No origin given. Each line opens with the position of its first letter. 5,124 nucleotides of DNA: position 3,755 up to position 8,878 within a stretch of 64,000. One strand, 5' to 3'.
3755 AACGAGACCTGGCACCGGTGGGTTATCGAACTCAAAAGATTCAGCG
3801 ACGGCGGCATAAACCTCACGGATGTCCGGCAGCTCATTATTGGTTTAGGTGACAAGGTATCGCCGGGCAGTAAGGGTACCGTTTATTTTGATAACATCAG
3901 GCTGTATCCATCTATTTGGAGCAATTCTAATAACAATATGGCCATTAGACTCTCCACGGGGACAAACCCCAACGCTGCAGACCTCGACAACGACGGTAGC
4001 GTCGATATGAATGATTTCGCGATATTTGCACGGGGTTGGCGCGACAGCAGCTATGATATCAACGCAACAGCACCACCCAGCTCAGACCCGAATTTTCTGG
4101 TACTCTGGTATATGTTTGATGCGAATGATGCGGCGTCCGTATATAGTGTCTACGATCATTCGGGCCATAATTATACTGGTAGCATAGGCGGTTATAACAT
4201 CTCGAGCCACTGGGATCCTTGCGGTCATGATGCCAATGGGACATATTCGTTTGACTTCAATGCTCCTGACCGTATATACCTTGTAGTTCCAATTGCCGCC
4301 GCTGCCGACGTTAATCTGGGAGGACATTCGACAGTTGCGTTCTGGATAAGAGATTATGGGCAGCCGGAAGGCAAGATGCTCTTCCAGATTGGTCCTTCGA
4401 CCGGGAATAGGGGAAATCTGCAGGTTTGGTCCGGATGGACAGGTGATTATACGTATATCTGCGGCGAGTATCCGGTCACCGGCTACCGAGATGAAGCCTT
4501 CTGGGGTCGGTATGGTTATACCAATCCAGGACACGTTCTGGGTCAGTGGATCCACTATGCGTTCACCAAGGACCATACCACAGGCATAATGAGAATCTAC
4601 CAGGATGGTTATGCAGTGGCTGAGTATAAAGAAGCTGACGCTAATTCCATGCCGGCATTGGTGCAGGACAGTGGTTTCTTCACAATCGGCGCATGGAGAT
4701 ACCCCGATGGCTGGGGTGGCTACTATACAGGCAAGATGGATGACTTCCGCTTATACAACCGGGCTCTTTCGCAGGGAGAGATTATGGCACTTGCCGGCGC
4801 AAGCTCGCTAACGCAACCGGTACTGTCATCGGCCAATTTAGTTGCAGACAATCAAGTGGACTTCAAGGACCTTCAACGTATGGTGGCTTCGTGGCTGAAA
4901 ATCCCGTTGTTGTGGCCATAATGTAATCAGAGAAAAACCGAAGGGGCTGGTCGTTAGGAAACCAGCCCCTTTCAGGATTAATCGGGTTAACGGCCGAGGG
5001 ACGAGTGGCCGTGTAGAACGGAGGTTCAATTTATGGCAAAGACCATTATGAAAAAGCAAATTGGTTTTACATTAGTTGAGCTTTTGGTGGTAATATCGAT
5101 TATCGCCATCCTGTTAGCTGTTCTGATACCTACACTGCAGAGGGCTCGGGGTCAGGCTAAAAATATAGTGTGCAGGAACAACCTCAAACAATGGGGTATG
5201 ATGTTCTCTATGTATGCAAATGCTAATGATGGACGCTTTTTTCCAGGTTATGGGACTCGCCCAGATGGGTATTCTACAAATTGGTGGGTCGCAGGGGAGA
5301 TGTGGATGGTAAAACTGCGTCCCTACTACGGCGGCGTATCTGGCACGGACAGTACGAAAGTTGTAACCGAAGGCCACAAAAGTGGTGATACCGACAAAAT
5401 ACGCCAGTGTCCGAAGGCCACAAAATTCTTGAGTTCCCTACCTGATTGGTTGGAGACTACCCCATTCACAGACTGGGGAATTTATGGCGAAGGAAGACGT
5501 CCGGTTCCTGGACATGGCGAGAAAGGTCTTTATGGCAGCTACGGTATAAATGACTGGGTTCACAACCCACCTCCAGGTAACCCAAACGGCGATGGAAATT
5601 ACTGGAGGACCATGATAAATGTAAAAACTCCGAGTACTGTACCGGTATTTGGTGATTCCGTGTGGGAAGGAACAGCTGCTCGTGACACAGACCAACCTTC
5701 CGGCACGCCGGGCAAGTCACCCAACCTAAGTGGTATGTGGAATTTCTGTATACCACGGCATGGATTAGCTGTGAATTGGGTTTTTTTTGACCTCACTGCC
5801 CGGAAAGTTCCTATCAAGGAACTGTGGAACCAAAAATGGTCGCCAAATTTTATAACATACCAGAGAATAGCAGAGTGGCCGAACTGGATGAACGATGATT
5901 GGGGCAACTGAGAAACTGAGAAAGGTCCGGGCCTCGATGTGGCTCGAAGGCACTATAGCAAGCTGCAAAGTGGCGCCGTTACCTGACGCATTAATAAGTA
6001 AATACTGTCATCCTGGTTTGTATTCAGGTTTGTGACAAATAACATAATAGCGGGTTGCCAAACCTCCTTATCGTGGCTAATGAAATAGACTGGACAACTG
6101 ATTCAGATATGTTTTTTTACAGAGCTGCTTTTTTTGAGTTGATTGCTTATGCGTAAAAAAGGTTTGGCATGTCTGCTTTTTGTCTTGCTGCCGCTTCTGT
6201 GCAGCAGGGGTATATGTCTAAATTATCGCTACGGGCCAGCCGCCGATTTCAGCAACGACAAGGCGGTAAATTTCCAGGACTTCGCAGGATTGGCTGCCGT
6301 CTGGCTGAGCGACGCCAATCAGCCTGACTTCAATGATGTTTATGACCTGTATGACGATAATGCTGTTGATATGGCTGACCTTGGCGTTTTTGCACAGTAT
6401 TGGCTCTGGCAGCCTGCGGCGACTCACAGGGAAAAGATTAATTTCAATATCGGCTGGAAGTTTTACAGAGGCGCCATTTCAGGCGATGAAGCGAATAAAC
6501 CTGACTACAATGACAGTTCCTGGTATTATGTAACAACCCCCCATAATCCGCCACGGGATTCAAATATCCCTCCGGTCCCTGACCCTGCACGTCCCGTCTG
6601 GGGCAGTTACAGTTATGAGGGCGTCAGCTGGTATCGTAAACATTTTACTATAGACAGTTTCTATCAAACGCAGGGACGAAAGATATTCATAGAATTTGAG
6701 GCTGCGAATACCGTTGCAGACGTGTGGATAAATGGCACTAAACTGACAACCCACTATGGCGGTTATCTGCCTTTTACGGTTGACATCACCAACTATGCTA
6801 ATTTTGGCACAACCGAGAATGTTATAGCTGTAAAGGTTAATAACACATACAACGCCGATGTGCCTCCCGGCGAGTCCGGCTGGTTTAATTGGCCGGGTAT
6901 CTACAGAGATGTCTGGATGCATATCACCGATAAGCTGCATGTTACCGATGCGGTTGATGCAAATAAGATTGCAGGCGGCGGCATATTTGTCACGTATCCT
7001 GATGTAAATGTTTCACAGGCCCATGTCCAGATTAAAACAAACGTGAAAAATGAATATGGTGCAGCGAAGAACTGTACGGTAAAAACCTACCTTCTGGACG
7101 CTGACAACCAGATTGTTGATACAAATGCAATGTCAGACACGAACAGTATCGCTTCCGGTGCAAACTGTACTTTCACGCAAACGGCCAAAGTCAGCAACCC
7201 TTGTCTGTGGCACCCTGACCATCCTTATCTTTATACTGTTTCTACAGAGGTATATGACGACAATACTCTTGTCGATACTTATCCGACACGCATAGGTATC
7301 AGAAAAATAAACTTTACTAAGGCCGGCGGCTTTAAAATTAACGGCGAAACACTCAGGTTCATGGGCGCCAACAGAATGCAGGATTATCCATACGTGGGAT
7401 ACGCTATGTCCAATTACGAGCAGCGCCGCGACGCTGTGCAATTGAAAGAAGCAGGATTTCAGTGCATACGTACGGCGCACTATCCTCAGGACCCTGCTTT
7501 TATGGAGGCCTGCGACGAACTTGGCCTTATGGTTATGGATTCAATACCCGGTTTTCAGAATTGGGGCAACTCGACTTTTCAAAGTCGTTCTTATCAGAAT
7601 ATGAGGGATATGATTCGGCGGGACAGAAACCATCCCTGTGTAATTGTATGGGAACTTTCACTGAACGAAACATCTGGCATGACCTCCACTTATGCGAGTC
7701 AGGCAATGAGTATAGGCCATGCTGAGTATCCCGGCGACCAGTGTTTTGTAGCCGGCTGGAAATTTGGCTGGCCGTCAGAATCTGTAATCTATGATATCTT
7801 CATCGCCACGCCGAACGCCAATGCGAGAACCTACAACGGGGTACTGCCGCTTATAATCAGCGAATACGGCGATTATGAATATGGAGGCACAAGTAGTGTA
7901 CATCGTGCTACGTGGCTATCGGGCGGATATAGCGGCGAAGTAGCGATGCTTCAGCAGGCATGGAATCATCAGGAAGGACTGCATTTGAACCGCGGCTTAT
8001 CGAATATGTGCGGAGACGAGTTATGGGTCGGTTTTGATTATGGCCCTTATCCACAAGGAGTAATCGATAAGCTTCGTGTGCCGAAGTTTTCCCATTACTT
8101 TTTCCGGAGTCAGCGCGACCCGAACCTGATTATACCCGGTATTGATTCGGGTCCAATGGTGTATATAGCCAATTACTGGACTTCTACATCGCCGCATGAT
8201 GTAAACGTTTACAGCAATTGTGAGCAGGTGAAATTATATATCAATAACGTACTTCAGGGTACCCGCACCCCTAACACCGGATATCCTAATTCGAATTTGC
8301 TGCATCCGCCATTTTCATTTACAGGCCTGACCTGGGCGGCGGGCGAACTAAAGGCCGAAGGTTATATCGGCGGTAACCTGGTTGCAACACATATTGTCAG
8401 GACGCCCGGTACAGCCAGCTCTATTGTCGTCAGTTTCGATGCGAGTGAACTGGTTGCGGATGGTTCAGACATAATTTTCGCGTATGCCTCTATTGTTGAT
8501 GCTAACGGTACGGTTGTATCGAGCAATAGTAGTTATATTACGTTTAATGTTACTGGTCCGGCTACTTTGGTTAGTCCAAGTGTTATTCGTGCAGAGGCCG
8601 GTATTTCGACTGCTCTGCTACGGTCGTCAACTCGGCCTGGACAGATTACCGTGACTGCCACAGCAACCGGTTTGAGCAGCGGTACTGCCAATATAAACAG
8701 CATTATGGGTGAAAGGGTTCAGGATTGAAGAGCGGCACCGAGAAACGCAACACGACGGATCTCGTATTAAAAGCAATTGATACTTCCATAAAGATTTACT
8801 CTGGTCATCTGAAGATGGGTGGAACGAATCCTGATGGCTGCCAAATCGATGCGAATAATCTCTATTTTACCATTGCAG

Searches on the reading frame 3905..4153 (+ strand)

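Call 19: search_protein_families(library=pfam, proteins=[window:3905-4153:+], max_evalue=10)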
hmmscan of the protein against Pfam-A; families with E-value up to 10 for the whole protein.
seq(83 aa): 7 families
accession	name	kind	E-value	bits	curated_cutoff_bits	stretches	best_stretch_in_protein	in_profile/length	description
PF00404.24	Dockerin_1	-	0.00066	20.3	22.9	1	14-40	25-51/57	Dockerin type I domain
PF12763.14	EH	-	0.037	14.4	22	1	24-64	48-87/101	EH domain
PF13202.12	EF-hand_5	-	0.059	13.3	25.9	1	23-39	6-22/25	EF hand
PF13833.12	EF-hand_8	-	0.061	13.5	28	1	24-41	33-50/54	EF-hand domain pair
PF00036.39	EF-hand_1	-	0.11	12.5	25.4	1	24-40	8-24/29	EF hand domain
PF13499.12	EF-hand_7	-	0.24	12.2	30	1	25-42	49-66/67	EF-hand domain pair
PF13405.12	EF-hand_6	-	0.37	11.1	25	1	24-43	8-27/30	EF-hand domain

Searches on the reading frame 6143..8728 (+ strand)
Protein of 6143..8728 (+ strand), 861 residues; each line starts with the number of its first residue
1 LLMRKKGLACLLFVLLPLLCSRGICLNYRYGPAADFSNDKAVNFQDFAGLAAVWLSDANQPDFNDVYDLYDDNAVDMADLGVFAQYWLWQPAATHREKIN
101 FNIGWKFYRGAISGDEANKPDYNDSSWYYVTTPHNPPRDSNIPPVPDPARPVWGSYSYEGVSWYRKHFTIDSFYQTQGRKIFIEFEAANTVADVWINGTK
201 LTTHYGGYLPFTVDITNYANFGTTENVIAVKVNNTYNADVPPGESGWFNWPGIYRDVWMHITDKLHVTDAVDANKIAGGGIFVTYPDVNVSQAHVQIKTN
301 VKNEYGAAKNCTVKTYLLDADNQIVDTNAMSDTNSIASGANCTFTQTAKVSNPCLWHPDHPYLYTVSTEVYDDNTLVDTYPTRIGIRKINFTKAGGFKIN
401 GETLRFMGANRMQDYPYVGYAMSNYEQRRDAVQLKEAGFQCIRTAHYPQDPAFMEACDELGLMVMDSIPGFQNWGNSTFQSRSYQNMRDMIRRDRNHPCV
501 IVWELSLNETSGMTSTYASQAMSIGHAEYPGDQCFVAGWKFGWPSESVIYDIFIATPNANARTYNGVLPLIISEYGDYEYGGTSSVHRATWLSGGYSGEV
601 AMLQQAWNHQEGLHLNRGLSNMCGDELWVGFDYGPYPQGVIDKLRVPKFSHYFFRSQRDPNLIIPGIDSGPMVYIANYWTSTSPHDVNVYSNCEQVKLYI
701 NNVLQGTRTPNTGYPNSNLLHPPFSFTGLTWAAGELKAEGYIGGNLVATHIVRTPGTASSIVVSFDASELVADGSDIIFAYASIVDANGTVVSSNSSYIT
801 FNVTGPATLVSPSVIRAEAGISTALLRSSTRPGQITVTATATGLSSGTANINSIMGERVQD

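Call 45: search_protein_families(library=pfam, proteins=[window:6143-8728:+], max_evalue=0.001)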
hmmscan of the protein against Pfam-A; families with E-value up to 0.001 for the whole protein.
window:6143-8728:+ (861 aa): 9 families
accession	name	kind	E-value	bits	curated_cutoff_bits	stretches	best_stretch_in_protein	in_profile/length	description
PF02836.23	Glyco_hydro_2_C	-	2e-20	73.6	21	1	394-510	5-136/302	Glycosyl hydrolases family 2, TIM barrel domain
PF00703.27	Glyco_hydro_2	-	8.6e-19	68.8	23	1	284-387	8-109/109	Glycosyl hydrolases family 2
PF02837.24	Glyco_hydro_2_N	-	2.8e-16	60.4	28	1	158-259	63-165/169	Glycosyl hydrolases family 2, sugar binding domain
PF18565.7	Glyco_hydro2_C5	-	4.5e-15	55.8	32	1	761-848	1-101/103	Glycoside hydrolase family 2 C-terminal domain 5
PF16355.11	DUF4982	-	1.7e-10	41.1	23.9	1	685-748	4-61/61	Domain of unknown function (DUF4982)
PF22666.2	Glyco_hydro_2_N2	-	4.9e-09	36.9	27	1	163-240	51-125/167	Glycosyl hydrolase 2 galactose-binding domain-like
PF24318.1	DUF7490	-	1.4e-07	31.6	27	1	286-384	12-102/106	Domain of unknown function (DUF7490)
PF09134.16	Invasin_D3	-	3.1e-07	31.2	33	1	762-852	6-94/98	Invasin, domain 3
PF02369.22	Big_1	-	9.8e-07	29.2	34.9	1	763-852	4-91/93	Bacterial Ig-like domain (group 1)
